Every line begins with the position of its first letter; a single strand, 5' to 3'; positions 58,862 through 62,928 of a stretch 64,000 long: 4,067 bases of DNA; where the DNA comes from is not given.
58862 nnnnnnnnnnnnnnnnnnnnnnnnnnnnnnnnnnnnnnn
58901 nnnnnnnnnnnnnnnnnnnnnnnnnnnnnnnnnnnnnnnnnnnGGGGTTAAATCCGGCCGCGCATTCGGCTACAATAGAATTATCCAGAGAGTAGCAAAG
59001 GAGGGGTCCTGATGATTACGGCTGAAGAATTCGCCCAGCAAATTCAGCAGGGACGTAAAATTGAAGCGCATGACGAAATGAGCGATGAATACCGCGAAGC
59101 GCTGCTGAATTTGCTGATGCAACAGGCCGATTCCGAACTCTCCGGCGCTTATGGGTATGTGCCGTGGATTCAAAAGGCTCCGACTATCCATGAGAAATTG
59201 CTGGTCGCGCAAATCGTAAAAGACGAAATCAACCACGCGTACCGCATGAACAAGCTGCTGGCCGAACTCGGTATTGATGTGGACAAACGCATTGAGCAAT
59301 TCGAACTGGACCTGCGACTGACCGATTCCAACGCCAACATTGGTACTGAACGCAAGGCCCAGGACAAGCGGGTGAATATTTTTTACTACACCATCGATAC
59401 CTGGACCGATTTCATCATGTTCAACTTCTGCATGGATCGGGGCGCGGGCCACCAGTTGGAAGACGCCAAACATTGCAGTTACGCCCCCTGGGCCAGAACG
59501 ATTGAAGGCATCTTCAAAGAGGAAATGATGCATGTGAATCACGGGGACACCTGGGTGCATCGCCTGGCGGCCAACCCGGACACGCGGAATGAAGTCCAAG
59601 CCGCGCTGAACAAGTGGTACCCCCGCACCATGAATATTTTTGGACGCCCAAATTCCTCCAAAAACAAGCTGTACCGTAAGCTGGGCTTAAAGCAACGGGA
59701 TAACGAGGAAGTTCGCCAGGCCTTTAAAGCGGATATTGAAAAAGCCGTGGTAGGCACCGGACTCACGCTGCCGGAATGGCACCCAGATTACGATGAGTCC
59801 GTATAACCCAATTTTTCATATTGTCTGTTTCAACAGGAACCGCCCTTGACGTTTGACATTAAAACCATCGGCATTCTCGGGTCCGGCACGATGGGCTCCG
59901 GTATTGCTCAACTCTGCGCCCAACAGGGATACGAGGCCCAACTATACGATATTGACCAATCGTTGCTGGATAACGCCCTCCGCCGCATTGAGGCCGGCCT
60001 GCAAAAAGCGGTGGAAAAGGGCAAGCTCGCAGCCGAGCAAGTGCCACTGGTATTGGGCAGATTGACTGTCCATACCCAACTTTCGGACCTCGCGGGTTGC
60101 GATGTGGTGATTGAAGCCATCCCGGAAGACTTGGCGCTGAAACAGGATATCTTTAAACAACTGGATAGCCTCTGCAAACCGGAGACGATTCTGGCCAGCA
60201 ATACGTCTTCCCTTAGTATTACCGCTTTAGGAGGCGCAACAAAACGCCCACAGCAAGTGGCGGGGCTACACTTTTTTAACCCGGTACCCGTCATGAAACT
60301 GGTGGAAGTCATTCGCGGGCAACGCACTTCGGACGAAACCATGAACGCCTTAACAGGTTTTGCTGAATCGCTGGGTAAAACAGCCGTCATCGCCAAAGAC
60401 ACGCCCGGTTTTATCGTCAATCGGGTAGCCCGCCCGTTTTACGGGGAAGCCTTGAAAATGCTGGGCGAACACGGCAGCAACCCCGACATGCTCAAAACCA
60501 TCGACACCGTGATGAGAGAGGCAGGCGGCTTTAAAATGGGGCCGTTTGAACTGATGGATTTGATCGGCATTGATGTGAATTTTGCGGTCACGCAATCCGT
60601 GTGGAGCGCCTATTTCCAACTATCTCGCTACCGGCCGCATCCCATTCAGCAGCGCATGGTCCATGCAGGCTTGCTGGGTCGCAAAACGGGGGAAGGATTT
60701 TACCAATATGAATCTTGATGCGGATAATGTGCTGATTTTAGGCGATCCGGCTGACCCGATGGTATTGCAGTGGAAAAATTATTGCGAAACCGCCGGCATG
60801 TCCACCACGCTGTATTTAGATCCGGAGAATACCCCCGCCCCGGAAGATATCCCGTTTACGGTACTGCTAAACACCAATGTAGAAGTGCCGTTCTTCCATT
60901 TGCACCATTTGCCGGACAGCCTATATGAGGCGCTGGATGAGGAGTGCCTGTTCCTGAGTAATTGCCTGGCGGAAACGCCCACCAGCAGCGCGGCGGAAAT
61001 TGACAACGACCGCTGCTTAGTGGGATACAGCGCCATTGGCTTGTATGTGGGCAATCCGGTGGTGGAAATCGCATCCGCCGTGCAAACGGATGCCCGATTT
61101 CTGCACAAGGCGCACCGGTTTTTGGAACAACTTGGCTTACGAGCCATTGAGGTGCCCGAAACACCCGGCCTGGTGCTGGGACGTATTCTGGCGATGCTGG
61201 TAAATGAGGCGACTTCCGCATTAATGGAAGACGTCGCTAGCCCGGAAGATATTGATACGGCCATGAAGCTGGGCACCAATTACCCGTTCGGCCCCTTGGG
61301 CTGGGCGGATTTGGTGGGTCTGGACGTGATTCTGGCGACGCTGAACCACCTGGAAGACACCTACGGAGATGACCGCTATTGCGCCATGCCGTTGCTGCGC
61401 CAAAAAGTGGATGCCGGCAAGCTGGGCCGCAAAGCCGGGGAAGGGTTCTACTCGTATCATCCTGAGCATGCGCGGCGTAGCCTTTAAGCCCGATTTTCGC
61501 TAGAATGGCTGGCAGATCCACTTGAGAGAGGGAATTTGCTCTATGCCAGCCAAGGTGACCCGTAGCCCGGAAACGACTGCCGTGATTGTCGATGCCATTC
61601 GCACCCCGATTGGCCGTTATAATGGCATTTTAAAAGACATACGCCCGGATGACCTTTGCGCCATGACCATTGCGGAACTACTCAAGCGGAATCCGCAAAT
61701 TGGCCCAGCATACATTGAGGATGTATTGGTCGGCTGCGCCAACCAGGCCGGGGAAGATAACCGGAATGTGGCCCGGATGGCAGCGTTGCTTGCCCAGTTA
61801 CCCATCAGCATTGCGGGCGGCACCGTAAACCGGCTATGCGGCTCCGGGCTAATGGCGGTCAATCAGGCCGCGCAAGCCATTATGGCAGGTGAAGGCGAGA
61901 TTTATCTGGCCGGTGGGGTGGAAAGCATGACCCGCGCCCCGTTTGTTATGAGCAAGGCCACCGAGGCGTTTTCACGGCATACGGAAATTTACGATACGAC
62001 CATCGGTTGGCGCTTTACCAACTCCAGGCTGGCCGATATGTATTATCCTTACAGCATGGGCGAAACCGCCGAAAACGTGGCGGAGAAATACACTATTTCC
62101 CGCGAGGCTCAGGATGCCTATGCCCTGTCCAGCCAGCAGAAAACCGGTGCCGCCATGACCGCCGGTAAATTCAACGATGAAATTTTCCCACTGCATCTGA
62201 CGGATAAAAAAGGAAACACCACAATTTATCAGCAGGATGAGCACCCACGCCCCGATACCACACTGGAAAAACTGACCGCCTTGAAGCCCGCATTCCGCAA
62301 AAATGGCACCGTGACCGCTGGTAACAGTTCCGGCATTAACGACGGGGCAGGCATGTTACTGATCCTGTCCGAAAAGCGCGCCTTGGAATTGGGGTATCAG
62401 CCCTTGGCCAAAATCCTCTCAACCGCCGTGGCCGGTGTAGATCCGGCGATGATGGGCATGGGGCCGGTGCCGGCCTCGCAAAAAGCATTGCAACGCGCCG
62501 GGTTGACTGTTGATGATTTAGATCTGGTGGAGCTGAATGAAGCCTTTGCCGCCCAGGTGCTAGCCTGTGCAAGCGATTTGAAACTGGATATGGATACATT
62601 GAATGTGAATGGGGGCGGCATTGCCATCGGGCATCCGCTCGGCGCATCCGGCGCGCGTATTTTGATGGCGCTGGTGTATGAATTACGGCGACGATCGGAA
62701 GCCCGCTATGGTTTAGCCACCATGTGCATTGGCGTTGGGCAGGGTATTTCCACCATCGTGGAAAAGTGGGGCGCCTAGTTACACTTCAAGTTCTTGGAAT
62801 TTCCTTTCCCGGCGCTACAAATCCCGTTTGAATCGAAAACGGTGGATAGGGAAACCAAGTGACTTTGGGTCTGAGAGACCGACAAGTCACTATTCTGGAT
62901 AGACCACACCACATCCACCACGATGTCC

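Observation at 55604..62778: Partial phenylacetate-type CoA catabolic cluster with a lone PaaA-like epoxidase subunit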

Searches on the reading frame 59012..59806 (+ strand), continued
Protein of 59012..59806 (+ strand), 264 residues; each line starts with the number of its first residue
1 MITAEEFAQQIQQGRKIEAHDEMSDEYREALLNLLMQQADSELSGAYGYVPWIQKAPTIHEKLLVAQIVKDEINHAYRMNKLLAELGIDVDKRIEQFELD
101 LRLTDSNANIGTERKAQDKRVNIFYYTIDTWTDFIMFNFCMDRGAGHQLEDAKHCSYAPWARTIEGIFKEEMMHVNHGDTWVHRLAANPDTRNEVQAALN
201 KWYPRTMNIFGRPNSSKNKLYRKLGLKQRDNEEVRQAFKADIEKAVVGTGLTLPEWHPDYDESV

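Call 63: find_encoding_contigs(protein=P0126, flank=8000, max_places=1)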
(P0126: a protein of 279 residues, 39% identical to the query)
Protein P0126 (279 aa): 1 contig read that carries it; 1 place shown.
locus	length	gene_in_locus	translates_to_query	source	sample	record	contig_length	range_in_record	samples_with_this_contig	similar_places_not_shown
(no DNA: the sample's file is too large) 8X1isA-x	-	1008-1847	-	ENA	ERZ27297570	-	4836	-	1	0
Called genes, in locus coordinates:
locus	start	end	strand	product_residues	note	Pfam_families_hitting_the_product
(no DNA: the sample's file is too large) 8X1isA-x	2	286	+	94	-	?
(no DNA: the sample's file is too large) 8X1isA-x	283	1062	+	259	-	PF05138:PaaA_PaaC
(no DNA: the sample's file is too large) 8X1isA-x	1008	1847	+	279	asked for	PF05138:PaaA_PaaC, PF13794:Ferritin_fold-like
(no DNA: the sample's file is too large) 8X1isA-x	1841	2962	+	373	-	PF01075:Glyco_transf_9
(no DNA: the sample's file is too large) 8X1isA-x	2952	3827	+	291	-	PF00535:Glycos_transf_2, PF10111:Glyco_tranf_2_2 (weak), PF13641:Glyco_tranf_2_3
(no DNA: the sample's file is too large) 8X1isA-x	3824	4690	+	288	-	-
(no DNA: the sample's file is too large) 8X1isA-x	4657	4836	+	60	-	?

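Call 79: find_encoding_contigs(protein=P0097, flank=10000, max_places=1)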
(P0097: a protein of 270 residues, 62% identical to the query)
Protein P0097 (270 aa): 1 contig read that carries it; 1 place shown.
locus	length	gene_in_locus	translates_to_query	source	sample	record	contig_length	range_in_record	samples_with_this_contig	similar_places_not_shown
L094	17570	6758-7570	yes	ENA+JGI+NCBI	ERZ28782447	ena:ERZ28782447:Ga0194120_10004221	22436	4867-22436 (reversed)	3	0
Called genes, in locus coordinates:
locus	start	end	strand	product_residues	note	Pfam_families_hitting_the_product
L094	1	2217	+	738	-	PF03704:BTAD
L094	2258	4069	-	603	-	PF02518:HATPase_c (weak), PF13589:HATPase_c_3, PF00183:HSP90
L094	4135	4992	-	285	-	-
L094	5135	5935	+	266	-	PF00378:ECH_1, PF16113:ECH_2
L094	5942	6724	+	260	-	PF00378:ECH_1, PF16113:ECH_2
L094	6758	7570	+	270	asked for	PF05138:PaaA_PaaC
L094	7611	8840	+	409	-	PF02737:3HCDH_N, PF00725:3HCDH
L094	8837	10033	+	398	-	PF00108:Thiolase_N, PF22691:Thiolase_C_1 (faint), PF02803:Thiolase_C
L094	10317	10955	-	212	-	-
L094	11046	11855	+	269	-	-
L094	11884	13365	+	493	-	PF00171:Aldedh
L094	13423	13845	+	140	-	PF00072:Response_reg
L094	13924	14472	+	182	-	PF05995:CDO_I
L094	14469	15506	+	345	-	PF00291:PALP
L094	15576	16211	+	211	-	PF00132:Hexapep (weak)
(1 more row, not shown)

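Call 80: find_encoding_contigs(protein=P0112, flank=10000, max_places=1)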
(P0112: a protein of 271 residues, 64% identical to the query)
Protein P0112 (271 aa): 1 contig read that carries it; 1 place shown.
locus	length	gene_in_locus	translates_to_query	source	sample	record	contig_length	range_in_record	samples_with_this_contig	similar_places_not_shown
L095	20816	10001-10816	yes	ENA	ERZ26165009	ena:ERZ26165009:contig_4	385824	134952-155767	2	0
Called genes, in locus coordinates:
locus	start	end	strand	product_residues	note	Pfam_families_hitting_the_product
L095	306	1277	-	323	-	PF01738:DLH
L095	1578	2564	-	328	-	PF00892:EamA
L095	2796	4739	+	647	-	PF02518:HATPase_c, PF00204:DNA_gyraseB, PF01751:Toprim, PF00986:DNA_gyraseB_C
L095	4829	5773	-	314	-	PF11236:DUF3037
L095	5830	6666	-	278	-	-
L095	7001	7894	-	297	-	PF00226:DnaJ, PF01556:DnaJ_C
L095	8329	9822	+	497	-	PF00171:Aldedh, PF05893:LuxC (weak)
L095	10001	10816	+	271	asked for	PF05138:PaaA_PaaC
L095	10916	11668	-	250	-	-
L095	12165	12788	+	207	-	-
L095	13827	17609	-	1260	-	PF12705:PDDEXK_1 (weak), PF13086:AAA_11 (weak), PF13245:AAA_19 (faint), PF13604:AAA_30 (weak)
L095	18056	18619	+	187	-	PF05685:Uma2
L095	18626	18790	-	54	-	PF10013:DUF2256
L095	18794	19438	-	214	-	PF01351:RNase_HII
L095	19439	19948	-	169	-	PF01613:Flavin_Reduct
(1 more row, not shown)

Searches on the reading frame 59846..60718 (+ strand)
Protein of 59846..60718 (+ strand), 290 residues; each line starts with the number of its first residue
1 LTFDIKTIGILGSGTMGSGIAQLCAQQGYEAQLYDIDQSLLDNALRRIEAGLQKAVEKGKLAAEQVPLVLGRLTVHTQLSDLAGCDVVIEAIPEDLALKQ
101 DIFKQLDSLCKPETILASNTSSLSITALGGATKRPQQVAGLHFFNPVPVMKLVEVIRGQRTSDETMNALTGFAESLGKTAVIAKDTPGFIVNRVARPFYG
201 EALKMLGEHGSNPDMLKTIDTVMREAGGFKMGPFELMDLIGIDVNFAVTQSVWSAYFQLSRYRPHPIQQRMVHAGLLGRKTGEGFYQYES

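Call 3: search_protein_families(library=pfam, proteins=[window:59846-60718:+])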
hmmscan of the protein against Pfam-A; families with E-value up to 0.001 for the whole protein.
window:59846-60718:+ (290 aa): 3 families
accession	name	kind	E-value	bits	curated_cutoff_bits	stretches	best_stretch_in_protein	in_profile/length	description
PF02737.24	3HCDH_N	-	7.9e-67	225.1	22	1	7-186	1-180/180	3-hydroxyacyl-CoA dehydrogenase, NAD binding domain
PF00725.27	3HCDH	-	2.5e-28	98.9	22.1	1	188-288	1-97/97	3-hydroxyacyl-CoA dehydrogenase, C-terminal domain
PF03446.21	NAD_binding_2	-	2.3e-05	24.9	21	1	7-121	1-94/161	NAD binding domain of 6-phosphogluconate dehydrogenase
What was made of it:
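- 59846..60718 (+): N-terminal half of PaaH-like 3-hydroxyacyl-CoA dehydrogenase (290 aa): NAD-binding domain plus first C-domain. PF02737 and PF00725 (call 3).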

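Call 4: search_protein_families(library=ncbifam, proteins=[window:59846-60718:+])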
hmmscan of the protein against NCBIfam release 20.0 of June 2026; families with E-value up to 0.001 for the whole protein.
window:59846-60718:+ (290 aa): 20 families
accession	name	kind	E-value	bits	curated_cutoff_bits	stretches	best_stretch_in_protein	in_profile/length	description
NF006124.0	PRK08268.1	subfamily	1.1e-130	437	508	1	2-289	4-288/507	3-hydroxyacyl-CoA dehydrogenase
TIGR02279.1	PaaC-3OHAcCoADH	equivalog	7.3e-108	361.6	669.4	1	5-289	5-286/503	3-hydroxyacyl-CoA dehydrogenase PaaH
NF004474.0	PRK05808.1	subfamily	1.5e-95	319.7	408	1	4-289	2-283/283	3-hydroxybutyryl-CoA dehydrogenase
NF005715.0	PRK07530.1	equivalog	5.6e-85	285.2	420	1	4-289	3-284/292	3-hydroxybutyryl-CoA dehydrogenase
NF005875.0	PRK07819.1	subfamily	7.7e-84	281.5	319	1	4-288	4-286/287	3-hydroxybutyryl-CoA dehydrogenase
NF006722.0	PRK09260.1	equivalog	1.6e-78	263.8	429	1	6-289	3-282/289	3-hydroxyacyl-CoA dehydrogenase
NF004699.0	PRK06035.1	equivalog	3.1e-72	243.2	500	1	4-281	2-278/294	3-hydroxyacyl-CoA dehydrogenase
NF008727.0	PRK11730.1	equivalog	5.1e-72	243.3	870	1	5-289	313-593/717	fatty acid oxidation complex subunit alpha FadB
NF008363.0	PRK11154.1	equivalog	1.2e-64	218.6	869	1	4-289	308-587/708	fatty acid oxidation complex subunit alpha FadJ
NF006143.0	PRK08293.1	equivalog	7.9e-61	205.9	312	1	4-289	3-288/291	3-hydroxyacyl-CoA dehydrogenase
TIGR02437.1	FadB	equivalog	2.3e-59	201.4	933.55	1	6-289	314-593/714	fatty acid oxidation complex subunit alpha FadB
TIGR02440.1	FadJ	equivalog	1.4e-56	192.1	968.45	1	4-289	303-582/699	fatty acid oxidation complex subunit alpha FadJ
TIGR02441.1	fa_ox_alpha_mit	equivalog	1.4e-56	192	964.65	1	4-289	334-614/737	fatty acid oxidation complex subunit alpha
NF006125.0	PRK08269.1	equivalog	2.2e-46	158.4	427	1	5-289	5-297/334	3-hydroxybutyryl-CoA dehydrogenase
NF042925.1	FHMPC_DH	equivalog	3.1e-46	158.1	500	1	7-289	2-281/304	5-formyl-3-hydroxy-2-methylpyridine 4-carboxylate 5-dehydrogenase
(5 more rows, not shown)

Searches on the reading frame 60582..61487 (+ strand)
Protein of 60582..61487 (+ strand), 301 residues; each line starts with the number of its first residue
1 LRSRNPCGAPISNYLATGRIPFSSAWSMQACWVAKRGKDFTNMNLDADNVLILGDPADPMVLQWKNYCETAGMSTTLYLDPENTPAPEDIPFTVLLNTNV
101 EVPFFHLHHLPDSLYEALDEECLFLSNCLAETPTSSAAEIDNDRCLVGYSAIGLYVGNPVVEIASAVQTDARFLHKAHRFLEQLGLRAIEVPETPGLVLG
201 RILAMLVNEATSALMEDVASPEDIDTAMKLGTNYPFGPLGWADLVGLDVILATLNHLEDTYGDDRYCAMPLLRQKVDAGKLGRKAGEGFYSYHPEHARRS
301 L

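Call 3: search_protein_families(library=pfam, proteins=[window:60582-61487:+])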
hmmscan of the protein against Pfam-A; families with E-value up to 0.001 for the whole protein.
window:60582-61487:+ (301 aa): 1 family
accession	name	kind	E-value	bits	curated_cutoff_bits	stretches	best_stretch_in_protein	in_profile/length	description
PF00725.27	3HCDH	-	8.1e-29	100.4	22.1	1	196-292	1-97/97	3-hydroxyacyl-CoA dehydrogenase, C-terminal domain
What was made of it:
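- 60708..61487 (+): C-terminal half of PaaH-like protein as a separate ORF (259 aa); overlaps the previous gene by 11 nt in another frame. PF00725 (call 3).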

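Call 4: search_protein_families(library=ncbifam, proteins=[window:60582-61487:+])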
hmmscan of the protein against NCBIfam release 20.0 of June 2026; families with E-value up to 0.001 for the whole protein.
window:60582-61487:+ (301 aa): 19 families
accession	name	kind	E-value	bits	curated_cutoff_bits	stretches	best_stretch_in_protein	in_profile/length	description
NF004474.0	PRK05808.1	subfamily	3.4e-41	141.4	408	1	152-292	137-282/283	3-hydroxybutyryl-CoA dehydrogenase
NF006124.0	PRK08268.1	subfamily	3.3e-40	138.5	508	2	132-276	352-496/507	3-hydroxyacyl-CoA dehydrogenase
NF006722.0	PRK09260.1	equivalog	5.1e-38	131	429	1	117-296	107-285/289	3-hydroxyacyl-CoA dehydrogenase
TIGR02279.1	PaaC-3OHAcCoADH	equivalog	6.8e-36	124.1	669.4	1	138-275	357-494/503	3-hydroxyacyl-CoA dehydrogenase PaaH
NF005715.0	PRK07530.1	equivalog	9.7e-34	117.1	420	1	113-296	104-287/292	3-hydroxybutyryl-CoA dehydrogenase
NF005875.0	PRK07819.1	subfamily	3.4e-28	98.9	319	1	159-292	152-286/287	3-hydroxybutyryl-CoA dehydrogenase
NF006143.0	PRK08293.1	equivalog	2.5e-23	82.8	312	1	158-293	151-288/291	3-hydroxyacyl-CoA dehydrogenase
NF006125.0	PRK08269.1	equivalog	8e-22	77.7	427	1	159-294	161-298/334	3-hydroxybutyryl-CoA dehydrogenase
NF008363.0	PRK11154.1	equivalog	6.1e-17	61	869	1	158-295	455-589/708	fatty acid oxidation complex subunit alpha FadJ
NF042925.1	FHMPC_DH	equivalog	8.4e-15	54.8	500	1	158-297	143-285/304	5-formyl-3-hydroxy-2-methylpyridine 4-carboxylate 5-dehydrogenase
TIGR02440.1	FadJ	equivalog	3.9e-14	51.9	968.45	1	152-294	444-583/699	fatty acid oxidation complex subunit alpha FadJ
NF004783.0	PRK06129.1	equivalog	5.8e-13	48.9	347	1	141-233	132-224/315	3-hydroxyacyl-CoA dehydrogenase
NF004699.0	PRK06035.1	equivalog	4.9e-12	45.6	500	1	160-285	153-278/294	3-hydroxyacyl-CoA dehydrogenase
NF008727.0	PRK11730.1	equivalog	1.4e-11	43.5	870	1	158-296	458-596/717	fatty acid oxidation complex subunit alpha FadB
TIGR02441.1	fa_ox_alpha_mit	equivalog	3.4e-11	41.9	964.65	1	160-296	482-617/737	fatty acid oxidation complex subunit alpha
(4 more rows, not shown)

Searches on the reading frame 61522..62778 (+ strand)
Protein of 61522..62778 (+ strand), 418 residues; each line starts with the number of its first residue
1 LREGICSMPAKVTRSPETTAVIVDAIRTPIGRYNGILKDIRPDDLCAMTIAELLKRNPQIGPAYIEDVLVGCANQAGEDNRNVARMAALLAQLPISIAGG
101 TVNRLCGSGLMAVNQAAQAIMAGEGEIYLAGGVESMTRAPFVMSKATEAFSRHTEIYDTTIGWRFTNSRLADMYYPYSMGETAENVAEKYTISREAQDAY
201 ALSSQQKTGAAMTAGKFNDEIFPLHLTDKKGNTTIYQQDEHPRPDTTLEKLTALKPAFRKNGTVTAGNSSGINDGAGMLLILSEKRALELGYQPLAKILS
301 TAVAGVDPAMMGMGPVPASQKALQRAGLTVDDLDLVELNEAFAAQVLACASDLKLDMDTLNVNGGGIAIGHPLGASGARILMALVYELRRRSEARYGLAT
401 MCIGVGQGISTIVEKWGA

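Call 3: search_protein_families(library=pfam, proteins=[window:61522-62778:+])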
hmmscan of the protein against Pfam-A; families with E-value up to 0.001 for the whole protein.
window:61522-62778:+ (418 aa): 4 families
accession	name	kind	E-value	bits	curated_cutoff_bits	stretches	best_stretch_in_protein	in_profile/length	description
PF00108.29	Thiolase_N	-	6.5e-85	285.1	26.4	1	21-284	2-259/260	Thiolase, N-terminal domain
PF02803.24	Thiolase_C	-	9.3e-50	167.8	27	1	293-415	2-123/123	Thiolase, C-terminal domain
PF00109.32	ketoacyl-synt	-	1.6e-05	25.1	20.8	1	105-152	173-221/252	Beta-ketoacyl synthase, N-terminal domain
PF22691.2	Thiolase_C_1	-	9.6e-05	22.6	28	0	317-354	22-59/144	Thiolase C-terminal domain-like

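Call 4: search_protein_families(library=ncbifam, proteins=[window:61522-62778:+])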
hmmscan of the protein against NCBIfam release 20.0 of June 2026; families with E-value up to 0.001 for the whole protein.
window:61522-62778:+ (418 aa): 49 families (the best 25 are shown)
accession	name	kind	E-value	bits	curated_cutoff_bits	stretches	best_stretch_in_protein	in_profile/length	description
NF006551.0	PRK09050.1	subfamily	2.4e-172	573.5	605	1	19-415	3-400/401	3-oxoadipyl-CoA thiolase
TIGR02430.1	pcaF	equivalog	1.4e-169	564.4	597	1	20-415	3-399/400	3-oxoadipyl-CoA thiolase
NF006001.0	PRK08131.1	equivalog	6.3e-152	506.1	622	1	20-415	4-399/401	3-oxoadipyl-CoA thiolase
TIGR01930.1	AcCoA-C-Actrans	subfamily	3.8e-146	486.9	240.55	1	22-414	1-385/385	acetyl-CoA C-acyltransferase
NF006510.0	PRK08947.1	equivalog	5e-129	430.6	519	1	19-415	3-386/387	acetyl-CoA C-acyltransferase FadA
NF004853.0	PRK06205.1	subfamily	5.6e-128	427.4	551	1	19-415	3-402/404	acetyl-CoA C-acetyltransferase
NF006552.0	PRK09051.1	subfamily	4.6e-127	424.5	565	1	19-415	5-394/395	beta-ketothiolase BktB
NF004206.0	PRK05656.1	subfamily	1.4e-124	416.1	688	1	20-414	4-391/392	acetyl-CoA C-acetyltransferase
TIGR02445.1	fadA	equivalog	3e-123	411.6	591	1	20-415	2-384/385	acetyl-CoA C-acyltransferase FadA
NF006553.0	PRK09052.1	equivalog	6.5e-121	404.1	567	1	19-415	7-398/399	acetyl-CoA C-acyltransferase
NF042999.1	bketothiol_BktB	equivalog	6.5e-120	401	725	1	20-415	5-393/394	beta-ketothiolase BktB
NF005890.0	PRK07851.1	equivalog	7e-120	400.7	580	1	19-415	3-404/406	acetyl-CoA C-acetyltransferase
NF005805.0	PRK07661.1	equivalog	4.2e-111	371.6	633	1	19-414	3-389/391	acetyl-CoA C-acetyltransferase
NF005033.0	PRK06445.1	equivalog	3.1e-108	362.4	511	1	36-415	27-394/395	acetyl-CoA C-acetyltransferase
NF006086.0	PRK08235.1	equivalog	5.9e-107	358.2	526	1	19-414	3-391/393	acetyl-CoA C-acetyltransferase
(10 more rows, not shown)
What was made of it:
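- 61543..62778 (+): PaaJ/PcaF-like 3-oxoadipyl-CoA thiolase (411 aa from the ATG at 61543; the ORF opens at the TTG at 61522). NF006551 at 573.5 bits against a cut-off of 605; TIGR02430 at 564.4 against 597 (call 4).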
